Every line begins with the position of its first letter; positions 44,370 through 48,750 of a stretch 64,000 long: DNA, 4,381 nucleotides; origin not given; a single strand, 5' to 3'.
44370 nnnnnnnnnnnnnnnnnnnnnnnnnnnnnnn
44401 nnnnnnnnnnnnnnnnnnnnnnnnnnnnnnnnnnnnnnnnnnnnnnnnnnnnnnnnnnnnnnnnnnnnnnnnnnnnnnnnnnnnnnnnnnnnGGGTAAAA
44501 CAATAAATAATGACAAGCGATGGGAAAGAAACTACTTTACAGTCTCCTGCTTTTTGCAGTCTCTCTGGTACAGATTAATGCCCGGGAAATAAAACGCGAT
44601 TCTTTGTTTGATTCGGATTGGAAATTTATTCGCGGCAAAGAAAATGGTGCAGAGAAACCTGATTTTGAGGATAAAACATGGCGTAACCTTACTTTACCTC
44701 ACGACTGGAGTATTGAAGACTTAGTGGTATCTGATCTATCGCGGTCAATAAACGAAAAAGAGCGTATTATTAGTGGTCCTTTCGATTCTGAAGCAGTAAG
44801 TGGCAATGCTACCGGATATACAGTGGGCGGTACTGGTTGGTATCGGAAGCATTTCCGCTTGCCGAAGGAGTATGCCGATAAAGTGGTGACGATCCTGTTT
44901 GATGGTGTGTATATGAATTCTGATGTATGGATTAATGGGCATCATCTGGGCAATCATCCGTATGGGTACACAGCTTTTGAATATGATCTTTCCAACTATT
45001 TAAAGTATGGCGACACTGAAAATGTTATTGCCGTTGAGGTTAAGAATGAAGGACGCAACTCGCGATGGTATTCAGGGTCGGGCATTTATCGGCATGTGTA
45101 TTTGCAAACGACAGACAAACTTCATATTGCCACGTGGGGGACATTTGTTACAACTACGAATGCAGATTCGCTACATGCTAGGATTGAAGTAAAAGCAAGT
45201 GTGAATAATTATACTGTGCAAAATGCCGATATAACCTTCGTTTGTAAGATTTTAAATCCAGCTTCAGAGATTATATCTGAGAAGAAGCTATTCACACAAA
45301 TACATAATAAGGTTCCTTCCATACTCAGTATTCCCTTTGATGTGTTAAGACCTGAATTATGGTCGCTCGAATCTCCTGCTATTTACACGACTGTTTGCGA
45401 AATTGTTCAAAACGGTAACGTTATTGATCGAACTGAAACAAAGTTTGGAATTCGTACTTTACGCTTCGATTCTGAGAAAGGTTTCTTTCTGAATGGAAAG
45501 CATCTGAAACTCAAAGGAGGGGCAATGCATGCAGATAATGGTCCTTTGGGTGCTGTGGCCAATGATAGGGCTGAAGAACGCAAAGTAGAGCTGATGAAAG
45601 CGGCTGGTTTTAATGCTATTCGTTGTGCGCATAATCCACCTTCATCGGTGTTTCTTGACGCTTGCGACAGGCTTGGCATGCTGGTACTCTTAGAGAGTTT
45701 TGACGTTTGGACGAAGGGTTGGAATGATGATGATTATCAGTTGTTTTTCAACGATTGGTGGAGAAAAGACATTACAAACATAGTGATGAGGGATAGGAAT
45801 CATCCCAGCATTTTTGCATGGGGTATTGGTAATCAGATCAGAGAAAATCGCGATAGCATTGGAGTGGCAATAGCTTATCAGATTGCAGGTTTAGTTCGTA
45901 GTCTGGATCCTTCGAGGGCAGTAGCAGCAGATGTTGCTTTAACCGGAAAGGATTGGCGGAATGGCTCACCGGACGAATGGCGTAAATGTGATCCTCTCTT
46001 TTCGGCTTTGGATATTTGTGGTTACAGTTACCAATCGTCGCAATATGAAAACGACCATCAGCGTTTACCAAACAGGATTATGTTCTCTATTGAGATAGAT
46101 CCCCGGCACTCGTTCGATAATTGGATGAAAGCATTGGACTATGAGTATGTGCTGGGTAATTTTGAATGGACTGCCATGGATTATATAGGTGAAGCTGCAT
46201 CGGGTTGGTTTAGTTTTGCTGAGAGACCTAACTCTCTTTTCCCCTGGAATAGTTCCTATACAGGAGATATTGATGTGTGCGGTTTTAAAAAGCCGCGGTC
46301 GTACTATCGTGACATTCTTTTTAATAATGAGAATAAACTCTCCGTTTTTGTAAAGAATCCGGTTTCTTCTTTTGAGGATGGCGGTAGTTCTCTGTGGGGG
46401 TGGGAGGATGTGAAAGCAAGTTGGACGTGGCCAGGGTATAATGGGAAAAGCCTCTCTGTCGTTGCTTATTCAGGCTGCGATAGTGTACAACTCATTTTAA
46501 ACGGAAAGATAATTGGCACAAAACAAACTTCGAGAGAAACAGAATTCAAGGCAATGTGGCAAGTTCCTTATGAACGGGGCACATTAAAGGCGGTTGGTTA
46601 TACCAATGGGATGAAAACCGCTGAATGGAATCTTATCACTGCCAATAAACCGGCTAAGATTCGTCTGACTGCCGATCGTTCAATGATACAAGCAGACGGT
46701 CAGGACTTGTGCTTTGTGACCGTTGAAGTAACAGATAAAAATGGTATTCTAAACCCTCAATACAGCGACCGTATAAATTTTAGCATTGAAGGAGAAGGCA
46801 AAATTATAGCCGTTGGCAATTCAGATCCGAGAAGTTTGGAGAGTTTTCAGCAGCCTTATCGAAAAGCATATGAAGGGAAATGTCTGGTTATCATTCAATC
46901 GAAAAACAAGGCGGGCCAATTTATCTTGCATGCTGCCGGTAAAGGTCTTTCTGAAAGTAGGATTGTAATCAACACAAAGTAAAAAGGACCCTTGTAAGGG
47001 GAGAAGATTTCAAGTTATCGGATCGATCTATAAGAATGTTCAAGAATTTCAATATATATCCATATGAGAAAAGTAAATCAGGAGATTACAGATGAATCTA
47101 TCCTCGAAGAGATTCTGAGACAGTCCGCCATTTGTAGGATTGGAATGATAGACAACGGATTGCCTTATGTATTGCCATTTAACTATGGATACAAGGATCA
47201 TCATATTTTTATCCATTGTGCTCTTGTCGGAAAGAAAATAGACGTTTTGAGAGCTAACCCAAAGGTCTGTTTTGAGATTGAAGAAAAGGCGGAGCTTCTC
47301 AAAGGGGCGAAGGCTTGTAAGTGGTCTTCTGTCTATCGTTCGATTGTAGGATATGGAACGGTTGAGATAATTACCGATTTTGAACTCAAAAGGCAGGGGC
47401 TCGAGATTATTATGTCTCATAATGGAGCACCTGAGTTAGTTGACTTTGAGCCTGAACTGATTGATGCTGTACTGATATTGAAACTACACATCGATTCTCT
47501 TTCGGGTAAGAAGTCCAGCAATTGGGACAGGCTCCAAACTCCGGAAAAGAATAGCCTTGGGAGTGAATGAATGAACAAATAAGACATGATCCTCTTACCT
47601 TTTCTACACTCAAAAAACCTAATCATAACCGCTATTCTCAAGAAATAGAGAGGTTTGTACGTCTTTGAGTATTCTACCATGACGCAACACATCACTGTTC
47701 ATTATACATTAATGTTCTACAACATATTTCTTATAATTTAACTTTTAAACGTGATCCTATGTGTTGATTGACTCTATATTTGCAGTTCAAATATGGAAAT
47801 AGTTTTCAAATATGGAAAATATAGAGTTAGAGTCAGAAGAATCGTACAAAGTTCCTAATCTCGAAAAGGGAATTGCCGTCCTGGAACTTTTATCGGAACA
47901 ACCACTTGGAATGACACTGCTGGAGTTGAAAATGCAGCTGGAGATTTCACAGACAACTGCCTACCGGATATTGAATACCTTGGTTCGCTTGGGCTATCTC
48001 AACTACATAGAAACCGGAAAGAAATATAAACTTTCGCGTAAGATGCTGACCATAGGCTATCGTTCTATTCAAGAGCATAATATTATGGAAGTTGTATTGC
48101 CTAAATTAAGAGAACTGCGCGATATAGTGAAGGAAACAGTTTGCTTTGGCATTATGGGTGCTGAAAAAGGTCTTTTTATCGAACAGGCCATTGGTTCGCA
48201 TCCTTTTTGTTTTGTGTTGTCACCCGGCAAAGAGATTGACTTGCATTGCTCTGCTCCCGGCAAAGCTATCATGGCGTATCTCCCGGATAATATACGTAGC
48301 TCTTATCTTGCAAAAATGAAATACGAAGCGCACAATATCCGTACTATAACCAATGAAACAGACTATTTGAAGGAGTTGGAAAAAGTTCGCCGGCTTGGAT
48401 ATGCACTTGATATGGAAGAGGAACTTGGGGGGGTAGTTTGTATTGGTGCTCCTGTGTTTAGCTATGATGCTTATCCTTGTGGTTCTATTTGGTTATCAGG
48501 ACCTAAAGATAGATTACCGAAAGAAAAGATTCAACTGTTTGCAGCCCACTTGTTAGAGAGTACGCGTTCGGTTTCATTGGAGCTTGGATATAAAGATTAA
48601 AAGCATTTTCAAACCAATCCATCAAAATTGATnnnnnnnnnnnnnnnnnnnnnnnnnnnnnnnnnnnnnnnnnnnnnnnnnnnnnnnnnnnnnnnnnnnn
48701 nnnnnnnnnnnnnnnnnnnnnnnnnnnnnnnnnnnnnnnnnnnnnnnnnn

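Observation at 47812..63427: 15.6-kb co-directional, IclR-headed cluster mixing cytoplasmic kinase/thiolase enzymes with exported haem, propeller, FGE-like and GH116-like proteins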

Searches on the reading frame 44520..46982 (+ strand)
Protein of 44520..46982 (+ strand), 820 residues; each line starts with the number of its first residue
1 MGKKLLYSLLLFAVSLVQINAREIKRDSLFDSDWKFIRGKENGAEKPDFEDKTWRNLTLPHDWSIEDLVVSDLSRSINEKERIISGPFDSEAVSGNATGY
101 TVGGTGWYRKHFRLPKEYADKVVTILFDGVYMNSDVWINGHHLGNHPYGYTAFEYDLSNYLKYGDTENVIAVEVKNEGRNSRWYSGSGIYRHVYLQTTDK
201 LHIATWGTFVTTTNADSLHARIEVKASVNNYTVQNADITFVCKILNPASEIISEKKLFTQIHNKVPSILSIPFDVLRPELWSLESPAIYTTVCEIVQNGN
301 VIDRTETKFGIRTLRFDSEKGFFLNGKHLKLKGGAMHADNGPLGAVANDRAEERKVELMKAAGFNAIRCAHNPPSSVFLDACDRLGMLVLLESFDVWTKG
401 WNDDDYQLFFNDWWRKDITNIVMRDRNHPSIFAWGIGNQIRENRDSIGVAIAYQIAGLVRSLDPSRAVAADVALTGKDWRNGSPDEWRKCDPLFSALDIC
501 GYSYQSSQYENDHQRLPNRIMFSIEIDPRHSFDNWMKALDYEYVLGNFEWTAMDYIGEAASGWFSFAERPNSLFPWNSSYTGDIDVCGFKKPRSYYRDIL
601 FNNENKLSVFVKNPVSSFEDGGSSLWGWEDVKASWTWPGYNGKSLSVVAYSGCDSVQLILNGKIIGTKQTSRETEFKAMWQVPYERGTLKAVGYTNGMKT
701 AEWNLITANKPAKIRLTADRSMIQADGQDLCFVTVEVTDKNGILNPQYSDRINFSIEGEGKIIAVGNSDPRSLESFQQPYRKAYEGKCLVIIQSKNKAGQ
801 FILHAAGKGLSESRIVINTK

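Call 5: search_protein_families(library=pfam, proteins=[window:44520-46982:+], max_evalue=0.01)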
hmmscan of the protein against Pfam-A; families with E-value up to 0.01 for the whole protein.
window:44520-46982:+ (820 aa): 9 families
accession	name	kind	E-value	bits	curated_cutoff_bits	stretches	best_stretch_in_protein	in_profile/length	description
PF18565.7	Glyco_hydro2_C5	-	8.9e-35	119.1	32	1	714-815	1-102/103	Glycoside hydrolase family 2 C-terminal domain 5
PF02837.24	Glyco_hydro_2_N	-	2e-25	90.1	28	1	30-197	4-167/169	Glycosyl hydrolases family 2, sugar binding domain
PF16355.11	DUF4982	-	1.7e-19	70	23.9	1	642-701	1-61/61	Domain of unknown function (DUF4982)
PF02836.23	Glyco_hydro_2_C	-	3.4e-19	69.5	21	1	320-469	6-159/302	Glycosyl hydrolases family 2, TIM barrel domain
PF00703.27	Glyco_hydro_2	-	2.8e-15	57.5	23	1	208-312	6-109/109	Glycosyl hydrolases family 2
PF22666.2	Glyco_hydro_2_N2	-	2.9e-07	31.1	27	1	107-177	51-120/167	Glycosyl hydrolase 2 galactose-binding domain-like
PF13364.12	BetaGal_ABD2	-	1.3e-05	26.3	23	1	98-179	30-111/112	Beta-galactosidase second all-beta domain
PF02369.22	Big_1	-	0.00025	21.5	34.9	0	714-759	2-45/93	Bacterial Ig-like domain (group 1)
PF09134.16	Invasin_D3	-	0.0012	19.7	33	0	711-765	2-55/98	Invasin, domain 3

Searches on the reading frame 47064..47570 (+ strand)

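Call 5: search_protein_families(library=pfam, proteins=[window:47064-47570:+], max_evalue=0.01)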
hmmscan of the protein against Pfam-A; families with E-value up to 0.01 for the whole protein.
window:47064-47570:+ (168 aa): 2 families
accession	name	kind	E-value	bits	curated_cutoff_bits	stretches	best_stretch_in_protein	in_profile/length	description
PF12900.13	Pyridox_ox_2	-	3e-22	79.6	27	1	13-150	4-140/140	Pyridoxamine 5'-phosphate oxidase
PF01243.27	PNPOx_N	-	3.6e-06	27.8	28.1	1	15-143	6-113/120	Pyridoxamine 5'-phosphate oxidase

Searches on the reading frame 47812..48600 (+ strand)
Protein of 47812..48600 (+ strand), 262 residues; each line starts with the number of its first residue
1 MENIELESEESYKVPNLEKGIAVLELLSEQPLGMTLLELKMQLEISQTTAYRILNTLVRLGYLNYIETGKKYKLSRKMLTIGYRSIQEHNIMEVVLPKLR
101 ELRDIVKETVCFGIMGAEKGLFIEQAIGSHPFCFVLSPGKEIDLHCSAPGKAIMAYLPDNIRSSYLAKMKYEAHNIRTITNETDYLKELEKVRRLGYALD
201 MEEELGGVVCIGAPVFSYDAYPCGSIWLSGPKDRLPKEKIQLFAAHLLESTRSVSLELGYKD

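Call 4: search_protein_families(library=pfam, proteins=[window:47812-48600:+], max_evalue=0.01)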
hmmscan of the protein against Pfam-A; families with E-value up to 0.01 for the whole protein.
window:47812-48600:+ (262 aa): 4 families
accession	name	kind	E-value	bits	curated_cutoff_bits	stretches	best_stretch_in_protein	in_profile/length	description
PF01614.24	IclR_C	-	4.1e-35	121.3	24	1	85-255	3-173/174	Bacterial transcriptional regulator IclR C-terminal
PF09339.16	HTH_IclR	-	4.3e-12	46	22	1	17-64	2-49/52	IclR helix-turn-helix domain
PF25213.1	HVO_A0261_N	-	0.00025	21.3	35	1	19-74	12-63/86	HVO_A0261 N-terminal domain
PF01978.25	TrmB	-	0.0034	17.6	25.6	1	34-69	23-58/68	Sugar-specific transcriptional regulator TrmB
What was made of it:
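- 47812..48600 (+): IclR-family transcription regulator. HTH_IclR 4.3e-12 and IclR_C 4.1e-35 (call 4).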

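Call 37: search_protein_families(library=ncbifam, proteins=[window:47812-48600:+], max_evalue=0.001)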
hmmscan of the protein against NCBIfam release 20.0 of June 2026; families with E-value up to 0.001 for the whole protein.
window:47812-48600:+ (262 aa): 8 families
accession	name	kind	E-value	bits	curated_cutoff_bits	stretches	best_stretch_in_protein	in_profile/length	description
NF045644.1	TransRegBhcR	equivalog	9.1e-44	149.7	350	1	8-259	16-266/267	HTH-type transcriptional regulator BhcR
TIGR02431.1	pcaR_pcaU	subfamily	4e-36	124.6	284.75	1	14-249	5-238/248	beta-ketoadipate pathway transcriptional regulators, PcaR/PcaU/PobR family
NF011671.1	PRK15090.1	equivalog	8.8e-33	113.6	275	1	13-261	9-256/256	DNA-binding transcriptional regulator KdgR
NF008601.2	PRK11569.1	equivalog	1.9e-29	102.7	380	1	11-259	23-273/276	glyoxylate bypass operon transcriptional repressor IclR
NF007548.0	PRK10163.1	equivalog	1e-18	67.4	406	1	16-261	23-268/271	HTH-type transcriptional repressor AllR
NF007341.0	PRK09834.1-3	equivalog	1.4e-07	30.9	269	1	13-200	6-198/274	DNA-binding transcriptional regulator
NF007339.0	PRK09834.1-1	equivalog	1.2e-06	28.1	299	1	8-203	14-210/271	DNA-binding transcriptional regulator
NF007342.0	PRK09834.1-4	equivalog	1.3e-06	27.6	251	1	14-202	11-200/263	DNA-binding transcriptional regulator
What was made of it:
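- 47812..48600 (+): It is below every NCBIfam equivalog cut-off; the best hit is BhcR at 149.7 bits against a cut-off of 350 (call 37).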
